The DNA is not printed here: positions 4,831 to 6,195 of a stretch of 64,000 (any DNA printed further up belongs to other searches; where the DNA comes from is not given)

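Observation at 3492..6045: Three-gene insertion splitting the conserved dnaK-dnaJ pair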

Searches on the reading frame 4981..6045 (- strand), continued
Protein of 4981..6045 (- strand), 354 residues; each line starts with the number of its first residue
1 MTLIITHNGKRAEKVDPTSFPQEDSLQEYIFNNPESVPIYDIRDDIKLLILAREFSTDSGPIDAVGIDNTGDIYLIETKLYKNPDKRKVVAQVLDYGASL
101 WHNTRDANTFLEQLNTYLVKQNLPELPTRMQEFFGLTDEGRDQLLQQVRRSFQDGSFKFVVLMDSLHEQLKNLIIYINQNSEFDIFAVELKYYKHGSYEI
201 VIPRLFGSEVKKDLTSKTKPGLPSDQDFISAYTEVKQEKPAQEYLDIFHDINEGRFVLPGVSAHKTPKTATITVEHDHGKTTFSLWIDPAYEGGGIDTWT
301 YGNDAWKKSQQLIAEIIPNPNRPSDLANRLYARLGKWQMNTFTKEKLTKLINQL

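Call 40: fold_search(model_id=the predicted structure, library=pdb)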
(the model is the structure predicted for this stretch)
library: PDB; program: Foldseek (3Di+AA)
matches with E <= 10: 313; with E <= 0.001: 0
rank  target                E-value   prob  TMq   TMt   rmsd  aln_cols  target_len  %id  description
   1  2vld_A                3.9e-03  1.00  0.22  0.32  17.9       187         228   18  crystal structure of a repair endonuclease from Pyrococcus abyssi (released 2009-05-19)
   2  2vld_B                6.1e-03  1.00  0.21  0.31  17.9       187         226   19  crystal structure of a repair endonuclease from Pyrococcus abyssi (released 2009-05-19)
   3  5gke_A                1.1e-02  0.94  0.16  0.23  14.2       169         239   16  Structure of EndoMS-dsDNA1 complex (released 2016-11-02)
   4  9np6_A                1.2e-01  0.82  0.13  0.06   8.5        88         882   15  Cryo-EM structure of AdnA(D934A)-AdnB(D1014A) in complex with AMPPNP and blunt end DNA (released 2025-03-19)
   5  6wxw_A                2.9e-01  0.33  0.13  0.12  10.8       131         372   14  crystal structure of apo Card1 (released 2020-12-30)
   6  8q7n_A                3.5e-01  0.02  0.07  0.02  27.9       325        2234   11  cryo-EM structure of the human spliceosomal B complex protomer (tri-snRNP core region) (released 2024-01-24)
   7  7xe4_F                3.7e-01  0.07  0.10  0.04  14.0       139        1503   19  structure of a membrane-bound glycosyltransferase (released 2023-03-29)
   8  3dnx                  4.3e-01  0.33  0.17  0.34  10.9       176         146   10  SPO1766 protein of unknown function from Silicibacter pomeroyi. (released 2008-09-02)
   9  8i9w_CV               4.6e-01  0.18  0.08  0.19  11.9        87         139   11  Cryo-EM structure of a Chaetomium thermophilum pre-60S ribosomal subunit - Dbp10-3 (released 2023-05-17)
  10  6ppr_A                4.9e-01  0.35  0.12  0.06   8.9        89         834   15  Cryo-EM structure of AdnA(D934A)-AdnB(D1014A) in complex with AMPPNP and DNA (released 2019-11-20)
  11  2ix3_A                5.1e-01  0.06  0.14  0.08  18.1       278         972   10  Structure of yeast Elongation Factor 3 (released 2006-08-08)
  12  9wzu_A                5.4e-01  0.10  0.12  0.04  13.7       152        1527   14  Cryo-EM structure of Fks1 in complex with enfumafungin (released 2026-02-18)
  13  3t3j                  6.5e-01  0.20  0.13  0.30   8.5        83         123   13  1.70 A structure of Friedreich's ataxia frataxin variant N146K (released 2011-08-10)
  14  3euc_A                6.5e-01  0.07  0.15  0.14  20.2       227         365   13  Crystal structure of histidinol-phosphate aminotransferase (YP_297314.1) from RALSTONIA EUTROPHA JMP134 at 2.05 A reso (released 2008-11-11)
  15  1xhv_A                7.7e-01  0.10  0.09  0.12  11.7        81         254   12  HincII bound to cleaved cognate DNA GTCGAC and Mn2+ (released 2004-09-28)
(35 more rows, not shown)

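Call 60: search_dna_similar(query=window:4981-6045:-, collection=plasmids, mode=protein, max_evalue=0.001, max_rows=20)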
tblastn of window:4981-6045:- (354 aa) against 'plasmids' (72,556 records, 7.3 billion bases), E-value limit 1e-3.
Records with a match: 257; places in all: 258; records where one place covers at least 80% of the query: 0.
Best place of each record, by identity: <60% 257.
By first word of the organism name: Klebsiella 200; Rhodococcus 17; Enterobacter 15; Escherichia 9; Raoultella 5; Burkholderia 2; Paraburkholderia 1; Bosea 1; Frondihabitans 1; Rhizobium 1; and 5 more.
By predicted mobility (MOB-suite, as given by PLSDB): conjugative 113; mobilizable 88; non-mobilizable 56.
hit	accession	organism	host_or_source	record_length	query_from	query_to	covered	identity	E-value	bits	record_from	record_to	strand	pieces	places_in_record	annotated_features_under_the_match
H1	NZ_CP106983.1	Rhodococcus aetherivorans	cell culture,soil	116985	6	253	70%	29.0%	3e-21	102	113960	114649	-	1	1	hypothetical protein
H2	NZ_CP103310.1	Rhodococcus pyridinivorans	Sediment samples were collected from a ...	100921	2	210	59%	33.2%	5e-20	99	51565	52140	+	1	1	hypothetical protein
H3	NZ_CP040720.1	Rhodococcus pyridinivorans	prokaryote,Quinoline-degrading ...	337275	6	210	58%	31.7%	5e-21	102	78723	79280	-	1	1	hypothetical protein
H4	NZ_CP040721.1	Rhodococcus pyridinivorans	prokaryote,Quinoline-degrading ...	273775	6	210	58%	31.3%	6e-21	101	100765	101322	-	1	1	hypothetical protein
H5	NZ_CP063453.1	Rhodococcus pyridinivorans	oil-polluted soil,Libyan oil-polluted ...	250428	6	210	58%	31.3%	1e-20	100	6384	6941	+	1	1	hypothetical protein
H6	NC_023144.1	Rhodococcus pyridinivorans SB3094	-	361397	6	210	58%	31.3%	2e-20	100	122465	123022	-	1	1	hypothetical protein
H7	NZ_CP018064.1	Rhodococcus sp. 2G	cell culture,soil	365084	6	210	58%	31.3%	2e-20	100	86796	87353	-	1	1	hypothetical protein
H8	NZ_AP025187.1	Rhodococcus sp. RDE2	-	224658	6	210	58%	31.3%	2e-20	100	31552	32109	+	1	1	hypothetical protein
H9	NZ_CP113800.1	Rhodococcus pyridinivorans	sediment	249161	6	210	58%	31.3%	3e-20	100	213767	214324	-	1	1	hypothetical protein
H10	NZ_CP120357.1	Rhodococcus rhodochrous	single cell,petroleum contaminated soil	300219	18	211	55%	32.5%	4e-22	105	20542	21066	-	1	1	hypothetical protein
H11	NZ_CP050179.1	Rhodococcus pyridinivorans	bacterial pure culture,Soil sample from ...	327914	18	211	55%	32.5%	4e-22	105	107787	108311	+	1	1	hypothetical protein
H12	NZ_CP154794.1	Rhodococcus aetherivorans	pure culture,soil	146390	2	210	59%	29.9%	3e-19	97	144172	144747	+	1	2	hypothetical protein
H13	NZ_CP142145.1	Rhodococcus sp. PD04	mixed culture,Industrial wastewater ...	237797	18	210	55%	32.1%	1e-20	100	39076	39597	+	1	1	hypothetical protein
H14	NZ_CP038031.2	Rhodococcus ruber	cell culture,Chilean kraft-pulp mill ...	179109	18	210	55%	32.1%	1e-19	97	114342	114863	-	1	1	hypothetical protein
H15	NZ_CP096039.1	Rhodococcus pyridinivorans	cell culture,soil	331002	18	210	55%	31.6%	1e-19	97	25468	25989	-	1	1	hypothetical protein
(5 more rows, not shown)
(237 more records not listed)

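Call 61: search_dna_similar(query=window:4981-6045:-, collection=phages, mode=protein, max_evalue=0.001, max_rows=15)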
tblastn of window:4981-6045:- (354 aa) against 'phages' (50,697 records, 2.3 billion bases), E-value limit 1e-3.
No match.

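Call 62: search_dna_similar(query=window:4981-6045:-, collection=plasmids, mode=protein, max_evalue=0.001, max_rows=40, rows=spread)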
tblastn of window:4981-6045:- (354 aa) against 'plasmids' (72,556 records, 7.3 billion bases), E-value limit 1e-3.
Records with a match: 257; places in all: 258; records where one place covers at least 80% of the query: 0.
Best place of each record, by identity: <60% 257.
By first word of the organism name: Klebsiella 200; Rhodococcus 17; Enterobacter 15; Escherichia 9; Raoultella 5; Burkholderia 2; Paraburkholderia 1; Bosea 1; Frondihabitans 1; Rhizobium 1; and 5 more.
By predicted mobility (MOB-suite, as given by PLSDB): conjugative 113; mobilizable 88; non-mobilizable 56.
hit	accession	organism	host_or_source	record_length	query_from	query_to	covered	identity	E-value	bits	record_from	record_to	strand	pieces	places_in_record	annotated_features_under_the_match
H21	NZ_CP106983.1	Rhodococcus aetherivorans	cell culture,soil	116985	6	253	70%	29.0%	3e-21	102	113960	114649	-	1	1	hypothetical protein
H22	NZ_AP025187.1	Rhodococcus sp. RDE2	-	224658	6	210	58%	31.3%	2e-20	100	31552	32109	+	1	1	hypothetical protein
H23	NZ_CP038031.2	Rhodococcus ruber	cell culture,Chilean kraft-pulp mill ...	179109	18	210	55%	32.1%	1e-19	97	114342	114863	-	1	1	hypothetical protein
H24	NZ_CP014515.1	Frondihabitans sp. PAMC 28766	Himantormia,single cell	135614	2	219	62%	24.1%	8e-13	77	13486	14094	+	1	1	hypothetical protein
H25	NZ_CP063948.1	Klebsiella pneumoniae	Manis javanica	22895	20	214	55%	24.9%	2e-4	51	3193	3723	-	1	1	DUF4268 domain-containing protein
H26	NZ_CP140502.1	Klebsiella pneumoniae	Homo sapiens,urine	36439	20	214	55%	24.9%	2e-4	51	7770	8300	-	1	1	DUF4268 domain-containing protein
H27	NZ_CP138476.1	Klebsiella pneumoniae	Homo sapiens,pure culture,rectal swab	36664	20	214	55%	24.9%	2e-4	51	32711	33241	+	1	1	DUF4268 domain-containing protein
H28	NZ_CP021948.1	Klebsiella pneumoniae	-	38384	20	214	55%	24.9%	2e-4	51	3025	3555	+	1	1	DUF4268 domain-containing protein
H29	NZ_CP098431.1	Klebsiella pneumoniae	Homo sapiens,clinical isolate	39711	20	214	55%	24.9%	2e-4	51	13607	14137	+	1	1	DUF4268 domain-containing protein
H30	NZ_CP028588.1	Escherichia coli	Homo sapiens,Culture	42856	20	214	55%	24.9%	2e-4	51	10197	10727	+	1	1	DUF4268 domain-containing protein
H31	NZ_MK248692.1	Klebsiella pneumoniae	Homo sapiens,urine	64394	20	214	55%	24.9%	2e-4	51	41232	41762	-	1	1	DUF4268 domain-containing protein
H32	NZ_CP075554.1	Klebsiella pneumoniae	a feces sample of swine origin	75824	20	214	55%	24.9%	2e-4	51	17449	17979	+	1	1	DUF4268 domain-containing protein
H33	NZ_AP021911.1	Klebsiella pneumoniae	-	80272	20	214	55%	24.9%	2e-4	51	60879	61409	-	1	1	DUF4268 domain-containing protein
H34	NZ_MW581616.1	Klebsiella pneumoniae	-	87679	20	214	55%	24.9%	2e-4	51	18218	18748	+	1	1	DUF4268 domain-containing protein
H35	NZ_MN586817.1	Klebsiella pneumoniae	-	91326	20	214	55%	24.9%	2e-4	51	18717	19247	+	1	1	DUF4268 domain-containing protein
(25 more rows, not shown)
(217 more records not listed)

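Call 63: get_annotated_region(hit=H30, flank=4000)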
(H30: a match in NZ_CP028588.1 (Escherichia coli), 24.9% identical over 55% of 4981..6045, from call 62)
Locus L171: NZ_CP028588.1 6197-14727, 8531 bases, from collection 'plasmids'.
description: Escherichia coli strain WCHEC4533 plasmid pNDM4_000533, complete sequence
organism: Escherichia coli (NCBI taxid 562)
taxonomy: Bacteria; Pseudomonadota; Gammaproteobacteria; Enterobacterales; Enterobacteriaceae; Escherichia; Escherichia coli
host: -; source: Homo sapiens,Culture; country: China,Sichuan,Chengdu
typing (MOB-suite, as given by PLSDB): mobilizable; replicon IncFIA,rep_cluster_1418
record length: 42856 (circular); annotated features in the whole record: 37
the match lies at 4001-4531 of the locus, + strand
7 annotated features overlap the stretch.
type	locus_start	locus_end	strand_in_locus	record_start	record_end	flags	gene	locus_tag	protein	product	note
CDS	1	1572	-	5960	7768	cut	-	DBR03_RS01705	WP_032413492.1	ATP-binding protein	-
CDS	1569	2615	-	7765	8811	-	-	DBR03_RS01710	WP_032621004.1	SIR2 family protein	-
CDS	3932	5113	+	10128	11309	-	-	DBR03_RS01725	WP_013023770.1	DUF4268 domain-containing protein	-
CDS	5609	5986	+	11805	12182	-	-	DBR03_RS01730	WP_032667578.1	transposase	GO:0006313 - DNA transposition [Evidence IEA]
CDS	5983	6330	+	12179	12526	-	tnpB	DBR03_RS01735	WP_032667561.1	IS66 family insertion sequence element accessory protein TnpB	-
CDS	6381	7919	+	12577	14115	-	-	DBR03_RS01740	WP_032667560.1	IS66 family transposase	-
CDS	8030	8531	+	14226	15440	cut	-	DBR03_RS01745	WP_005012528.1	type II site-specific deoxyribonuclease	-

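Call 64: search_protein_families(library=padloc, proteins=[L171:3932-5113:+, P0048, P0031, P0082, L039:6001-7044:+], max_evalue=0.001)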
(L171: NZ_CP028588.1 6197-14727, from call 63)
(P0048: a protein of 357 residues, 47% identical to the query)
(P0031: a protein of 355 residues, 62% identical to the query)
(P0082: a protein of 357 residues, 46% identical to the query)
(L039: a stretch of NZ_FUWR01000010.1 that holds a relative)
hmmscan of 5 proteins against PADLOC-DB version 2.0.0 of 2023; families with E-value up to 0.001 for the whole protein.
L171:3932-5113:+ (393 aa): 11 families
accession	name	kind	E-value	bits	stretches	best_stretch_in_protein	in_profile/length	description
PDLC04913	PDC-S11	-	6.3e-169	559.9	1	1-383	1-373/375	-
PDLC04909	PDC-S11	-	6.6e-62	208.1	1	7-327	7-301/347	-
PDLC04910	PDC-S11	-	2.2e-56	189.6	1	1-229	1-219/359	-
PDLC04915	PDC-S11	-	1.5e-52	177.1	1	7-237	7-227/379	-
PDLC04914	PDC-S11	-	4.9e-38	129.1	2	215-377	146-311/314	-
PDLC04911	PDC-S11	-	4e-30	103.2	2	219-376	159-314/318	-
PDLC04916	PDC-S11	-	6e-28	95.9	1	18-223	16-203/358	-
PDLC04912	PDC-S11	-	2.7e-26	90.5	1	219-375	159-311/313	-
PDLC04944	PDC-S18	-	0.00025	18.5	1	48-103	37-91/307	-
PDLC04983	PDC-S26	-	0.00044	17.8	1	53-127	91-159/413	-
PDLC04980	PDC-S26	-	0.00061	17.2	0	62-128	102-163/389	-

P0048 (357 aa): 6 families
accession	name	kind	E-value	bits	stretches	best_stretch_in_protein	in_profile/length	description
PDLC04916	PDC-S11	-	4.1e-16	57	1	9-216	11-193/358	-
PDLC04915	PDC-S11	-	5.5e-12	43.6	1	48-199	45-186/379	-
PDLC04944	PDC-S18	-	1.3e-10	39.2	1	1-101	1-91/307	-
PDLC04913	PDC-S11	-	2.2e-08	31.6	1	17-150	21-147/375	-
PDLC04946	PDC-S18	-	1.2e-06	25.9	1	8-108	27-119/365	-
PDLC04824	PDC-S02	-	4.1e-05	20.9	1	14-96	173-256/308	-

P0031 (355 aa): 5 families
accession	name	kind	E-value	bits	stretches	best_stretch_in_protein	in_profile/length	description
PDLC04916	PDC-S11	-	3e-16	57.4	1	7-204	9-181/358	-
PDLC04915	PDC-S11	-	1.9e-11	41.9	1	47-197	44-184/379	-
PDLC04944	PDC-S18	-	2.3e-07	28.5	1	4-103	4-93/307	-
PDLC04909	PDC-S11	-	0.0001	20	1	47-196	44-184/347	-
PDLC04946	PDC-S18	-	0.00031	17.8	1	8-113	27-124/365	-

P0082 (357 aa): 5 families
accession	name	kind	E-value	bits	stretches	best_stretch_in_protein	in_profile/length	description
PDLC04916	PDC-S11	-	5.7e-17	59.8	1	9-229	11-210/358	-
PDLC04915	PDC-S11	-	1.1e-11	42.7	1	48-200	45-187/379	-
PDLC04944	PDC-S18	-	2e-10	38.5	1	1-101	1-91/307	-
PDLC04946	PDC-S18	-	1.6e-05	22.1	1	8-107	27-118/365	-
PDLC04824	PDC-S02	-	4.6e-05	20.8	1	14-96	173-256/308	-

L039:6001-7044:+ (348 aa): 7 families
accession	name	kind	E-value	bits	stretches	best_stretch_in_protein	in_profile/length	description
PDLC04916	PDC-S11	-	1.8e-16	58.1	1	10-204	12-181/358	-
PDLC04915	PDC-S11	-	8.1e-12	43.1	1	42-200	41-187/379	-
PDLC04944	PDC-S18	-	4e-07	27.7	1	3-97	3-89/307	-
PDLC04946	PDC-S18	-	7.7e-07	26.4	1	8-110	27-121/365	-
PDLC04913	PDC-S11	-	7.8e-07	26.5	1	17-140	21-137/375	-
PDLC04824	PDC-S02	-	4.2e-06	24.2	1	14-96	173-256/308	-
PDLC04799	PDC-S02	-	5.7e-06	23.7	1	11-96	170-256/308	-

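Call 65: search_protein_families(library=pfam, proteins=[L171:3932-5113:+, P0048, P0031, P0082, P0097], max_evalue=0.1)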
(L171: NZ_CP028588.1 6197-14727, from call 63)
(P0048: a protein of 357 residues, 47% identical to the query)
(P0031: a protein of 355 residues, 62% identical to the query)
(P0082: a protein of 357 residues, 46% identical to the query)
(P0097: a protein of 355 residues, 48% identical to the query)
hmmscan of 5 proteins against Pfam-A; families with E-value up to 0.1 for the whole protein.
L171:3932-5113:+ (393 aa): 2 families
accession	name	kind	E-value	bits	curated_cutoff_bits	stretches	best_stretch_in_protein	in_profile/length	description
PF14088.11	DUF4268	-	1.4e-35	122.8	27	1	238-372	1-138/140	Domain of unknown function (DUF4268)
PF14281.12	PDDEXK_4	-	0.0025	18.2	22.3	1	50-125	62-135/183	PD-(D/E)XK nuclease superfamily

P0048 (357 aa): 2 families
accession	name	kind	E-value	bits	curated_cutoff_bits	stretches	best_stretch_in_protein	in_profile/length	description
PF01939.22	NucS_C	-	0.0099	16.3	24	1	50-80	22-52/124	Endonuclease NucS C-terminal domain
PF25298.1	Baculo_FP_2nd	-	0.059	13.5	24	0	141-160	4-23/53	Baculovirus FP protein domain 2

P0031 (355 aa): 3 families
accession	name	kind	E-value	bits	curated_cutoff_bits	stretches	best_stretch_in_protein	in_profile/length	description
PF01939.22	NucS_C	-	0.0044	17.4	24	1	23-85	2-56/124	Endonuclease NucS C-terminal domain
PF19689.4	DUF6190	-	0.042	14.4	25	0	84-134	101-152/165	Family of unknown function (DUF6190)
PF08858.15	IDEAL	-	0.067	13.4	22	0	113-126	17-30/37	IDEAL domain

P0082 (357 aa): 1 family
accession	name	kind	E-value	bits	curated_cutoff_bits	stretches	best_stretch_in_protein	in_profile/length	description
PF01939.22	NucS_C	-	0.013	15.9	24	1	50-80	22-52/124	Endonuclease NucS C-terminal domain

P0097 (355 aa): 4 families
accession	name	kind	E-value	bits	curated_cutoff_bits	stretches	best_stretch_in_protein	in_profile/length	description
PF01939.22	NucS_C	-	0.00044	20.7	24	1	50-81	22-53/124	Endonuclease NucS C-terminal domain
PF08378.17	NERD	-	0.002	19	22.1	1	54-121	32-88/111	Nuclease-related domain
PF08011.17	PDDEXK_9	-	0.01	16.2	25.5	1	50-92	21-66/105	PD-(D/E)XK nuclease superfamily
PF18482.7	Pih1_fungal_CS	-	0.058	14.3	23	0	154-212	14-73/90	Fungal Pih1 CS domain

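Call 84: find_encoding_contigs(protein=P0014, flank=6000, max_places=2)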
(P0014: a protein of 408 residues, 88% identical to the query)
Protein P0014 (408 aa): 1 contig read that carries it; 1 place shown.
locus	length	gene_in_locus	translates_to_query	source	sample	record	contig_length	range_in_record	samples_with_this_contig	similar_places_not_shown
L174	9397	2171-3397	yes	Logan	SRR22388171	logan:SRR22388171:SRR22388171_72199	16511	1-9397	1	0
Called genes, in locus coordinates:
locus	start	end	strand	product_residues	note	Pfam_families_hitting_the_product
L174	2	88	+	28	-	?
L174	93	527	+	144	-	PF20901:Sf6_terminase (weak)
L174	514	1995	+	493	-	PF17289:Terminase_6C (weak)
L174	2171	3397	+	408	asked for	-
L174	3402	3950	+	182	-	PF11611:DUF4352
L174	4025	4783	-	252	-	-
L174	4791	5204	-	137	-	-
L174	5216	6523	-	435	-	PF04326:SLFN_AlbA_2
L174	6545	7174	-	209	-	PF00717:Peptidase_S24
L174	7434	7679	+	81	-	PF09954:DUF2188 (weak)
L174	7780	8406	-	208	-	PF08378:NERD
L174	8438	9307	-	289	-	-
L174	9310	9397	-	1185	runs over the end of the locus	PF01170:UPF0020 (faint), PF20473:MmeI_Mtase, PF07669:Eco57I, PF02384:N6_Mtase (weak), PF12950:TaqI_C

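Call 85: find_encoding_contigs(protein=P0013, flank=3000, max_places=3)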
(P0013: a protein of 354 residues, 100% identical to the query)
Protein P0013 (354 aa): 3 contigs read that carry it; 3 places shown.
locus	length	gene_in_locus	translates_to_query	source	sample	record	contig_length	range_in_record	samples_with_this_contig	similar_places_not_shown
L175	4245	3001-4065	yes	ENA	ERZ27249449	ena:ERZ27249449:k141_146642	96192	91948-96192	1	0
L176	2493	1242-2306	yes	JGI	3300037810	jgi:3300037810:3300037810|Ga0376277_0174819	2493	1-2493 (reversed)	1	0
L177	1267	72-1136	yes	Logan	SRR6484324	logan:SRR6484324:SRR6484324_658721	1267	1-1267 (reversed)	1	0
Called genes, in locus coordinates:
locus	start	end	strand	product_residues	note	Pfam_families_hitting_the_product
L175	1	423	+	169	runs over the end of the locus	PF01025:GrpE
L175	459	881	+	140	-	PF00011:HSP20, PF17886:ArsA_HSP20 (weak)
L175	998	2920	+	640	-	PF00012:HSP70, PF06723:MreB_Mbl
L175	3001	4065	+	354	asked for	-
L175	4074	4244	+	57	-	?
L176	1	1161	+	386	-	?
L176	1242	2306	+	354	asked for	-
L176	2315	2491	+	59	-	?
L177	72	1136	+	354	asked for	-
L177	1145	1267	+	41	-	?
